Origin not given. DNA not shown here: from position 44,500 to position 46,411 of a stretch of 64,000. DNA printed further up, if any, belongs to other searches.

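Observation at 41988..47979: Four-gene operon that looks like an undescribed membrane-lipid synthesis or remodelling system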

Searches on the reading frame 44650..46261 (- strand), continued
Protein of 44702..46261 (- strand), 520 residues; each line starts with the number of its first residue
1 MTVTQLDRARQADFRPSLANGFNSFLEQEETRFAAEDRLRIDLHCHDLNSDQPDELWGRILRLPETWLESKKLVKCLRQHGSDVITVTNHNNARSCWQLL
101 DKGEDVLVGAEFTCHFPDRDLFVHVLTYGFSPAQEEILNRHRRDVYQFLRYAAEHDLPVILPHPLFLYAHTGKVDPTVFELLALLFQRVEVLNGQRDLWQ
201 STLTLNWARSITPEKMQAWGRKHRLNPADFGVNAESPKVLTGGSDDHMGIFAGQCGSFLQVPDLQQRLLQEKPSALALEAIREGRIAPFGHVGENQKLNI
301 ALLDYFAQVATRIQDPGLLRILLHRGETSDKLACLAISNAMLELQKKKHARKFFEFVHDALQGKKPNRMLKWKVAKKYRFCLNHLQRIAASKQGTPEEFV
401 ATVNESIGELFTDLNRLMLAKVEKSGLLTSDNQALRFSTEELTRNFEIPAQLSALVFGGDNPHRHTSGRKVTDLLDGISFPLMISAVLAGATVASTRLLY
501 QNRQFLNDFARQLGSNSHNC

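Call 70: find_encoding_contigs(protein=P0243, flank=8000, max_places=2)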
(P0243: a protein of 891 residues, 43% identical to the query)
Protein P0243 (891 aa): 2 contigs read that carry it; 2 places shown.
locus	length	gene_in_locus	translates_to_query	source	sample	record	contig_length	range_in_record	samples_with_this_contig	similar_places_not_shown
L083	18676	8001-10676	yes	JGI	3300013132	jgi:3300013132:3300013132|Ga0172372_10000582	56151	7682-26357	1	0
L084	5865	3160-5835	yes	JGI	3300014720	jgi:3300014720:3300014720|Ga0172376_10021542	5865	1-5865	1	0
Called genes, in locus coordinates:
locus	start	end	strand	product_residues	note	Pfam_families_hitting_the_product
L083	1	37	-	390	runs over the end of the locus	PF01757:Acyl_transf_3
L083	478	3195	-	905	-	PF13510:Fer2_4 (weak), PF10588:NADH-G_4Fe-4S_3, PF00037:Fer4 (faint), PF12838:Fer4_7, PF22117:Fer4_Nqo3 (weak), PF04879:Molybdop_Fe4S4, PF00384:Molybdopterin, PF01568:Molydop_binding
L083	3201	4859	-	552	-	PF01257:2Fe-2S_thioredx (weak), PF01512:Complex1_51K, PF10589:NADH_4Fe-4S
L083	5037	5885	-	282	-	PF02634:FdhD-NarQ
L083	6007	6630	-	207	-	PF01209:Ubie_methyltran, PF13489:Methyltransf_23, PF13847:Methyltransf_31, PF02390:Methyltransf_4 (weak), PF08241:Methyltransf_11, PF08242:Methyltransf_12, PF13649:Methyltransf_25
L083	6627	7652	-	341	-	PF11899:DUF3419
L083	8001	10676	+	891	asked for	PF13524:Glyco_trans_1_2 (faint), PF13439:Glyco_transf_4 (weak), PF00534:Glycos_transf_1, PF13692:Glyco_trans_1_4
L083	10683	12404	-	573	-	-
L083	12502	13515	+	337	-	PF13439:Glyco_transf_4, PF00534:Glycos_transf_1, PF13692:Glyco_trans_1_4, PF20706:GT4-conflict (weak)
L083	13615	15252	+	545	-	PF02878:PGM_PMM_I, PF02879:PGM_PMM_II, PF02880:PGM_PMM_III, PF00408:PGM_PMM_IV (weak)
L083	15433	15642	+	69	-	-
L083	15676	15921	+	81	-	-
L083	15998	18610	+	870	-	PF17900:Peptidase_M1_N, PF01433:Peptidase_M1, PF11940:DUF3458, PF17432:DUF3458_C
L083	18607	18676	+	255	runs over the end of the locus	PF01479:S4, PF00849:PseudoU_synth_2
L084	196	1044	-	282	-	PF02634:FdhD-NarQ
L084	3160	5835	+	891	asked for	PF13524:Glyco_trans_1_2 (faint), PF13439:Glyco_transf_4 (weak), PF00534:Glycos_transf_1, PF13692:Glyco_trans_1_4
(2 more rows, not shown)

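Call 71: find_encoding_contigs(protein=P0244, flank=8000, max_places=2)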
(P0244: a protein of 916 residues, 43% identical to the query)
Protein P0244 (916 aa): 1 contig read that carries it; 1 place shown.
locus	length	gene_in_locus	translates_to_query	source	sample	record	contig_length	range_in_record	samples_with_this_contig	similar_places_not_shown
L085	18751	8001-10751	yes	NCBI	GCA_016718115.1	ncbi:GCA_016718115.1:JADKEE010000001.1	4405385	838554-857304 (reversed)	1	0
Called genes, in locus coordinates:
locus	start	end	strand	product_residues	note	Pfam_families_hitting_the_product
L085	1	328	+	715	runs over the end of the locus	PF00150:Cellulase, PF03422:CBM_6 (weak)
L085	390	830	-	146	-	-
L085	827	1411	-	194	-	PF14257:DUF4349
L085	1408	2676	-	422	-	PF14257:DUF4349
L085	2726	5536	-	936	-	PF00672:HAMP, PF00512:HisKA, PF02518:HATPase_c, PF00072:Response_reg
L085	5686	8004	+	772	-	-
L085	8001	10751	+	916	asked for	PF13439:Glyco_transf_4, PF13579:Glyco_trans_4_4, PF00534:Glycos_transf_1, PF13524:Glyco_trans_1_2 (weak), PF13692:Glyco_trans_1_4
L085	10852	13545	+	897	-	PF03176:MMPL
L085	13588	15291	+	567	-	PF00999:Na_H_Exchanger, PF17197:DUF5134 (weak), PF02254:TrkA_N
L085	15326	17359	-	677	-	-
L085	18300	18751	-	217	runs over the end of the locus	-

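Call 72: find_encoding_contigs(protein=P0255, flank=8000, max_places=2)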
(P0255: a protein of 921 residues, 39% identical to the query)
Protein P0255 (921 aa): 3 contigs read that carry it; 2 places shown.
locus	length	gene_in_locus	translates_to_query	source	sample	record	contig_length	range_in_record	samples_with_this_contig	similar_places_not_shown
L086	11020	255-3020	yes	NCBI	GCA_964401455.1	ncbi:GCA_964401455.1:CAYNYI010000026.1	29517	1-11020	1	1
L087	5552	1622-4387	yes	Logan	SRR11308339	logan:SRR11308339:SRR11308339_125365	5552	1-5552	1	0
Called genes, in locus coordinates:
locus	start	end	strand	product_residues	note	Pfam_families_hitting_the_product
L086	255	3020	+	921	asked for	PF13439:Glyco_transf_4, PF00534:Glycos_transf_1, PF13692:Glyco_trans_1_4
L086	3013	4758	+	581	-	-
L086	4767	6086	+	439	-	PF22053:DUF6938 (weak)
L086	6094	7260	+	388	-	PF06925:MGDG_synth, PF04101:Glyco_tran_28_C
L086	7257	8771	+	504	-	PF02838:Glyco_hydro_20b, PF00728:Glyco_hydro_20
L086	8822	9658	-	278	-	PF00884:Sulfatase (faint), PF16347:SGSH_C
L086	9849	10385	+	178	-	PF08487:VIT (weak)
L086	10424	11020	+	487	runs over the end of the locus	PF18962:Por_Secre_tail (faint)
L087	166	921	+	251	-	PF03824:NicO, PF13386:DsbD_2 (weak)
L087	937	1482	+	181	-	PF06226:DUF1007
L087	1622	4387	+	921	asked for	PF13439:Glyco_transf_4, PF00534:Glycos_transf_1, PF13692:Glyco_trans_1_4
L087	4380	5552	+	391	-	?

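Call 73: find_encoding_contigs(protein=P0279, flank=8000, max_places=2)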
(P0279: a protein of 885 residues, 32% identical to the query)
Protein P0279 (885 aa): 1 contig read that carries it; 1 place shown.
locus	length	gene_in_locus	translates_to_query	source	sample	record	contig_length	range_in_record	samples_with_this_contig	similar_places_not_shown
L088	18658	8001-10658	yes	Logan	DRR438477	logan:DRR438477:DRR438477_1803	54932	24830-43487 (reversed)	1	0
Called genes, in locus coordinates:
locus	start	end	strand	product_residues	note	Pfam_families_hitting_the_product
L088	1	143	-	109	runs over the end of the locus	-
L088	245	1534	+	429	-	PF01883:FeS_assembly_P, PF10609:ParA, PF13614:AAA_31 (weak), PF01656:CbiA, PF06155:GBBH-like_N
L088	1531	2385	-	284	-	PF00248:Aldo_ket_red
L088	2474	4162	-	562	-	PF02463:SMC_N, PF13476:AAA_23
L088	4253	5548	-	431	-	PF00072:Response_reg, PF03331:LpxC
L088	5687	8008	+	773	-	-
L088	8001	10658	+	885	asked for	PF13439:Glyco_transf_4 (weak), PF00534:Glycos_transf_1, PF13692:Glyco_trans_1_4, PF13524:Glyco_trans_1_2 (weak), PF20706:GT4-conflict (weak)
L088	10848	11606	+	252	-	-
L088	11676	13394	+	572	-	PF13600:DUF4140, PF13598:DUF4139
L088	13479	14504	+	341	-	PF13428:TPR_14 (faint), PF13432:TPR_16 (faint), PF14559:TPR_19 (faint), PF13431:TPR_17 (faint), PF07719:TPR_2 (faint)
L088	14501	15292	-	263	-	PF01618:MotA_ExbB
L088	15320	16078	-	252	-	PF13677:MotB_plug, PF00691:OmpA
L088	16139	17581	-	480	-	PF00089:Trypsin, PF13365:Trypsin_2, PF00595:PDZ, PF13180:PDZ_2, PF17820:PDZ_6, PF00595:PDZ (weak), PF13180:PDZ_2, PF17820:PDZ_6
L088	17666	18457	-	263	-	-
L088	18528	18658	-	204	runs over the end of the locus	PF04542:Sigma70_r2 (weak), PF08281:Sigma70_r4_2, PF04545:Sigma70_r4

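Call 75: search_protein_families(library=ncbifam, proteins=[L083:6627-7652:-, L083:6007-6630:-, L083:10683-12404:-, L083:12502-13515:+, L086:6094-7260:+, L086:3013-4758:+, L085:5686-8004:+], max_evalue=0.001)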
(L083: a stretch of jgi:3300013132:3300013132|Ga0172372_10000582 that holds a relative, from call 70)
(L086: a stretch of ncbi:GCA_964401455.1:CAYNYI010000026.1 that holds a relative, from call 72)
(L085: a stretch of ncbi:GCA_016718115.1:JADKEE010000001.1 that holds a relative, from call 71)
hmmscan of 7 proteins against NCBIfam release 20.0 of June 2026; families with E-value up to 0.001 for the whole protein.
L083:6627-7652:- (341 aa): 0 families

L083:6007-6630:- (207 aa): 25 families
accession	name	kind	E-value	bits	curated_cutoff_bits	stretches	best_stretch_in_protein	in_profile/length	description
TIGR01934.1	MenG_MenH_UbiE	subfamily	3.4e-14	52.7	158.35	1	30-166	28-160/223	ubiquinone/menaquinone biosynthesis methyltransferase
NF001244.0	PRK00216.1-5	equivalog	5.5e-14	52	216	1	30-164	37-170/236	bifunctional demethylmenaquinone methyltransferase/2-methoxy-6-polyprenyl-1,4-benzoquinol methylase UbiE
NF043040.1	corrin_prot_MT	hypoth_equivalog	8.6e-14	51.5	180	1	30-183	31-181/216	corrinoid protein-associated methyltransferase CpaM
TIGR02072.1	BioC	equivalog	3.8e-11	43.3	184.95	1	36-163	26-148/244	malonyl-ACP O-methyltransferase BioC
TIGR02752.1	MenG_heptapren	equivalog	1.7e-09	37.5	419.85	1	29-166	33-170/231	demethylmenaquinone methyltransferase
NF001243.0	PRK00216.1-4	equivalog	3.9e-09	36.2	235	1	29-162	35-166/237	demethylmenaquinone methyltransferase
NF002463.0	PRK01683.1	equivalog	6.5e-08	32.5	297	1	32-199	22-172/258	trans-aconitate 2-methyltransferase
NF045667.1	MTase_DVU1556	equivalog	4e-07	29.7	155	1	33-154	14-126/213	DVU_1556 family methyltransferase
NF040539.1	AST_met_ArsM_2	exception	1.2e-06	28.6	240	1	31-151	46-167/262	putative arsinothricin biosynthesis methyltransferase ArsM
NF052510.1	methyltran_MpqE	exception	3e-06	26.8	335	1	30-175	35-179/234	methyl-plastoquinone biosynthesis methyltransferase MpqE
NF001242.0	PRK00216.1-3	equivalog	5.2e-06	26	351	1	37-173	64-204/258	bifunctional demethylmenaquinone methyltransferase/2-methoxy-6-polyprenyl-1,4-benzoquinol methylase UbiE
TIGR00091.1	TIGR00091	equivalog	6.9e-06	25.5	112.65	1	41-94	16-69/194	tRNA (guanosine(46)-N7)-methyltransferase TrmB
NF041536.1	ArsM_DUF2284_UU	exception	9e-06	24.3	575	1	41-149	76-182/459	arsenite methyltransferase/DUF2284 domain selenoprotein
TIGR01983.1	UbiG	equivalog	1.1e-05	24.9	102.95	1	43-160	51-164/228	bifunctional 2-polyprenyl-6-hydroxyphenol methylase/3-demethylubiquinol 3-O-methyltransferase UbiG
NF010703.0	PRK14103.1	equivalog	1.8e-05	24.3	320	1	32-106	20-94/256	trans-aconitate 2-methyltransferase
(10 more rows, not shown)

L083:10683-12404:- (573 aa): 0 families

L083:12502-13515:+ (337 aa): 23 families
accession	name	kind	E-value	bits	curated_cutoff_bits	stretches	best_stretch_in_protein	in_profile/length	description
NF053787.1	GlcN_PG_synth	equivalog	2.1e-20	72.9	480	1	63-289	73-307/361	N-acetylglucosaminyl phosphatidylglycerol synthase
NF049988.1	MGlcDAGSynMgs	equivalog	6.9e-16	58.6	400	2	1-113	1-127/398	alpha-monoglucosyldiacylglycerol synthase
TIGR04047.1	MSMEG_0565_glyc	hypoth_equivalog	9.8e-15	54.5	259.85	1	221-278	255-312/373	MSMEG_0565 family glycosyltransferase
TIGR03999.1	thiol_BshA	equivalog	9.2e-14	51.1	273.7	1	207-295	233-325/375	N-acetyl-alpha-D-glucosaminyl L-malate synthase BshA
TIGR02149.1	glgA_Coryne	subfamily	2e-12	47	302.4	1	225-290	265-331/391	glycogen synthase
NF047684.1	TeichurnBiosyTuaC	equivalog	2.2e-11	43.3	550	1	52-278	90-325/391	teichuronic acid biosynthesis protein TuaC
TIGR03449.1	mycothiol_MshA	equivalog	3.1e-10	39.5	462.5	1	224-291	285-352/406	D-inositol-3-phosphate glycosyltransferase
TIGR04157.1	glyco_rSAM_CFB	subfamily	8.2e-10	38.2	400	1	174-288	222-346/406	TIGR04157 family glycosyltransferase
TIGR02472.1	sucr_P_syn_N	equivalog_domain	2e-09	36.8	576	1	234-302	328-401/439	sucrose-phosphate synthase, putative, glycosyltransferase domain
TIGR03088.1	stp2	hypoth_equivalog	2.2e-09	36.8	409.05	1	207-289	233-319/374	TIGR03088 family PEP-CTERM/XrtA system glycosyltransferase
NF038255.1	exopoly_VpsD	equivalog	4.6e-09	35.6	300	1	224-274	264-314/381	VpsD family glycosyltransferase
NF053513.1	Gtran_IagA_BgsA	equivalog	5.2e-09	35.5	460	1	218-269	210-262/333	LTA glycolipid anchor biosynthesis glycosyltransferase, IagA/BgsA family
NF041876.1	EPS_EpsE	equivalog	6e-08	32.3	400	1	224-289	277-342/389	exopolysaccharide biosynthesis GT4 family glycosyltransferase EpsE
NF038229.1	Glyco4_Geo_Pelo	equivalog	8.7e-07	28.2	400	1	220-306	215-301/338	GPMC system family 4 glycosyltransferase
TIGR02470.1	sucr_synth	equivalog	1e-05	23.9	810.4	1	235-288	635-689/784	sucrose synthase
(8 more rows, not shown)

L086:6094-7260:+ (388 aa): 5 families
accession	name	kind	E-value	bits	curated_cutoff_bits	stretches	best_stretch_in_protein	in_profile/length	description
NF010135.0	PRK13609.1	equivalog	9e-40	136.8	500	1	3-375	5-367/388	diglucosyl diacylglycerol synthase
NF010134.0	PRK13608.1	equivalog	1.3e-26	93.6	557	1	10-375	13-367/391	diglucosyl diacylglycerol synthase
TIGR01133.1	murG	equivalog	7.9e-09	35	250.25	1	200-370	174-350/353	undecaprenyldiphospho-muramoylpentapeptide beta-N-acetylglucosaminyltransferase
NF041548.1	PssE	equivalog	1.6e-05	24.9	120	1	258-342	35-122/146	PssE/Cps14G family polysaccharide biosynthesis glycosyltransferase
TIGR03590.1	PseG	equivalog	0.00037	20.2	153.55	1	207-299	170-260/280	UDP-2,4-diacetamido-2,4,6-trideoxy-beta-L-altropyranose hydrolase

L086:3013-4758:+ (581 aa): 0 families

L085:5686-8004:+ (772 aa): 0 families

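Call 76: search_protein_families(library=pfam, proteins=[L083:6627-7652:-, L083:10683-12404:-, L086:3013-4758:+, L086:4767-6086:+, L085:5686-8004:+, L088:5687-8008:+, L085:10852-13545:+], max_evalue=0.01)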
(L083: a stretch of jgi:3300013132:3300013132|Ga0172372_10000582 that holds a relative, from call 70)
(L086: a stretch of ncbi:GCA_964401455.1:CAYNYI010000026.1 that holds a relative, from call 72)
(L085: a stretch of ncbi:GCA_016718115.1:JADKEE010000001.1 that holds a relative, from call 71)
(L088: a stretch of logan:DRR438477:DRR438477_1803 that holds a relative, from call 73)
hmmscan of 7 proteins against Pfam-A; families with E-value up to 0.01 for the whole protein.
L083:6627-7652:- (341 aa): 1 family
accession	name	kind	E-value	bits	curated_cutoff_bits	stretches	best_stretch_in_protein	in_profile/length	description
PF11899.13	DUF3419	-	6.3e-88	296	28.2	1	1-338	36-384/385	Protein of unknown function (DUF3419)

L083:10683-12404:- (573 aa): 0 families

L086:3013-4758:+ (581 aa): 0 families

L086:4767-6086:+ (439 aa): 1 family
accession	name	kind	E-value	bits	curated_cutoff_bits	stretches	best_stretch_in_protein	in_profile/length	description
PF22053.2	DUF6938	-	1.8e-12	47.8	27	2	253-303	38-88/236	Domain of unknown function (DUF6938)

L085:5686-8004:+ (772 aa): 0 families

L088:5687-8008:+ (773 aa): 0 families

L085:10852-13545:+ (897 aa): 1 family
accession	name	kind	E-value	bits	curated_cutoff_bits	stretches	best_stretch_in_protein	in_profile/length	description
PF03176.21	MMPL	-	7.1e-23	81.5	20.5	2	283-477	122-319/333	MMPL family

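Call 84: find_encoding_contigs(protein=P0340, flank=7000, max_places=2)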
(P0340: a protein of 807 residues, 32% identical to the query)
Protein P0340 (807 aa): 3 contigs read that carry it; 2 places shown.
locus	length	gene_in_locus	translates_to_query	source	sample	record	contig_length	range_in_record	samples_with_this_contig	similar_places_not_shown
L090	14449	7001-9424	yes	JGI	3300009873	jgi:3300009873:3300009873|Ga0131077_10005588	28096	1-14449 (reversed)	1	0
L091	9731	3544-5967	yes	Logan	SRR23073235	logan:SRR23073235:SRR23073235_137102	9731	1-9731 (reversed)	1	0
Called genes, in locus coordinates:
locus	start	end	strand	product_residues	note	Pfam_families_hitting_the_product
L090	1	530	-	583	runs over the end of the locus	-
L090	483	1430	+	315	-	PF07934:OGG_N, PF00730:HhH-GPD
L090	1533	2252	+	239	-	PF04029:2-ph_phosp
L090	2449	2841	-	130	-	-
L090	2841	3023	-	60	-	-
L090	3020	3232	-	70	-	PF13783:DUF4177 (weak)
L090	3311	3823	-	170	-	PF00293:NUDIX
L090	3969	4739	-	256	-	PF00398:RrnaAD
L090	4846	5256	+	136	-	PF01878:EVE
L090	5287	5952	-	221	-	PF00230:MIP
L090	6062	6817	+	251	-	PF10096:DUF2334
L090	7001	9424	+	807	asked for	PF13439:Glyco_transf_4, PF13579:Glyco_trans_4_4, PF20706:GT4-conflict, PF00534:Glycos_transf_1, PF13692:Glyco_trans_1_4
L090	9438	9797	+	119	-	PF07237:DUF1428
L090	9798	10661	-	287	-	PF02678:Pirin, PF05726:Pirin_C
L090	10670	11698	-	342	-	PF01636:APH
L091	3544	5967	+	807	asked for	PF13439:Glyco_transf_4, PF13579:Glyco_trans_4_4, PF20706:GT4-conflict, PF00534:Glycos_transf_1, PF13692:Glyco_trans_1_4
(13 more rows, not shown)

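Call 85: find_encoding_contigs(protein=P0261, flank=7000, max_places=2)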
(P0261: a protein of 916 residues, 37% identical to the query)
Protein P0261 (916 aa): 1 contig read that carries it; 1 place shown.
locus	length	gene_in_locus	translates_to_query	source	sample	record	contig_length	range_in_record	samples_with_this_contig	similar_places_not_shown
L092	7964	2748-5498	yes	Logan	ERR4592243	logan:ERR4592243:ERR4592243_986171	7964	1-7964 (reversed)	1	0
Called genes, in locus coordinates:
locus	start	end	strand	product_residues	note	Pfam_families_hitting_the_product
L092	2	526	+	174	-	?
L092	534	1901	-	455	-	PF02661:Fic (weak)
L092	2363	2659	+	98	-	-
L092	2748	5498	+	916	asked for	PF13439:Glyco_transf_4, PF00534:Glycos_transf_1, PF13524:Glyco_trans_1_2 (weak), PF13692:Glyco_trans_1_4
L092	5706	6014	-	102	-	-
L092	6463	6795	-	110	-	PF03869:Arc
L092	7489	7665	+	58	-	-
